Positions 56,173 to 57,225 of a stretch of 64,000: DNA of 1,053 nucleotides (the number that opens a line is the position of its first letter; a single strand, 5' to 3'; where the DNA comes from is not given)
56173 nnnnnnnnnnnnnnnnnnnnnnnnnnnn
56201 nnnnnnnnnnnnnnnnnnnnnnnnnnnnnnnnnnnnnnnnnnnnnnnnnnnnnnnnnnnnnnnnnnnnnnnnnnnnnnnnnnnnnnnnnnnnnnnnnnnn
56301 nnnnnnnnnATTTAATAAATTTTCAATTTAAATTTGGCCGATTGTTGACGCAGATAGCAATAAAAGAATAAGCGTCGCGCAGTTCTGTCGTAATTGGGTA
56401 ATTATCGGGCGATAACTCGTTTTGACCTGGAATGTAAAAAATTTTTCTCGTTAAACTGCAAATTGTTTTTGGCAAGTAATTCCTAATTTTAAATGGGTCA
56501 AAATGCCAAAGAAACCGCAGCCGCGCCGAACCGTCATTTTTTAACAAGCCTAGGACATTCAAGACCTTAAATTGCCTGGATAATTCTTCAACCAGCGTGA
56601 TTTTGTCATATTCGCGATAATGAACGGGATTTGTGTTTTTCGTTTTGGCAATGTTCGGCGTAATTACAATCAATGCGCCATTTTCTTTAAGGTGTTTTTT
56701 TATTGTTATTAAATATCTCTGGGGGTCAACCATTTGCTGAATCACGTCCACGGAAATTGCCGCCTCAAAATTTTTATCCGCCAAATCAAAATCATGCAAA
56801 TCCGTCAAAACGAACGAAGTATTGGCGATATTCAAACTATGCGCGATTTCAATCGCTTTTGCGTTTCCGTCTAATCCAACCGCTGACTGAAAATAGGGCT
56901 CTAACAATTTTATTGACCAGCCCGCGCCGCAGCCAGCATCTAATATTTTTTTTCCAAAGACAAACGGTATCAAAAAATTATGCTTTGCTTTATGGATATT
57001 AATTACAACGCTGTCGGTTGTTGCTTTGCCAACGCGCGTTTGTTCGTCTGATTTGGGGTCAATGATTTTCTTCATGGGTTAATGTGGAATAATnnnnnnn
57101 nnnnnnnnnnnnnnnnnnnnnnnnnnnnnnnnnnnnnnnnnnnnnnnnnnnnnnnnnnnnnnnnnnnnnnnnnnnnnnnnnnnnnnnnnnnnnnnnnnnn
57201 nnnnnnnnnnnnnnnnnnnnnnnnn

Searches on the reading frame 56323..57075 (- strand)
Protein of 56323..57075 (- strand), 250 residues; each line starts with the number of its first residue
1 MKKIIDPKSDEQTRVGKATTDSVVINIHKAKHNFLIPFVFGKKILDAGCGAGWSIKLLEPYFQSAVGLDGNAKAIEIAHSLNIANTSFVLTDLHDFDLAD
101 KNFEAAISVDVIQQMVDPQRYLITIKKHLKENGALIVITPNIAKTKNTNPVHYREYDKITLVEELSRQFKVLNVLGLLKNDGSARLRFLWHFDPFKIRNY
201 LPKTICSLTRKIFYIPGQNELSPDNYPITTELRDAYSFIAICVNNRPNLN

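Call 84: search_protein_families(library=pfam, proteins=[window:56323-57075:-], max_evalue=0.0001)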
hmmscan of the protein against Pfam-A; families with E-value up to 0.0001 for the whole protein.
window:56323-57075:- (250 aa): 5 families
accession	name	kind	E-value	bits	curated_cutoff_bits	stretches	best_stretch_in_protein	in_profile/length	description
PF08241.18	Methyltransf_11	-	1.8e-14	54.6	21.2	1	45-137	1-95/95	Methyltransferase domain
PF13847.12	Methyltransf_31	-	4.5e-14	52.8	27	1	41-149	4-126/145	Methyltransferase domain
PF13489.12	Methyltransf_23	-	3.7e-13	50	27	1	41-153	23-134/164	Methyltransferase domain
PF13649.12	Methyltransf_25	-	1.2e-11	45.5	27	1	44-133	1-97/97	Methyltransferase domain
PF08242.18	Methyltransf_12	-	8.1e-08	33.3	30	1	45-135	1-98/98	Methyltransferase domain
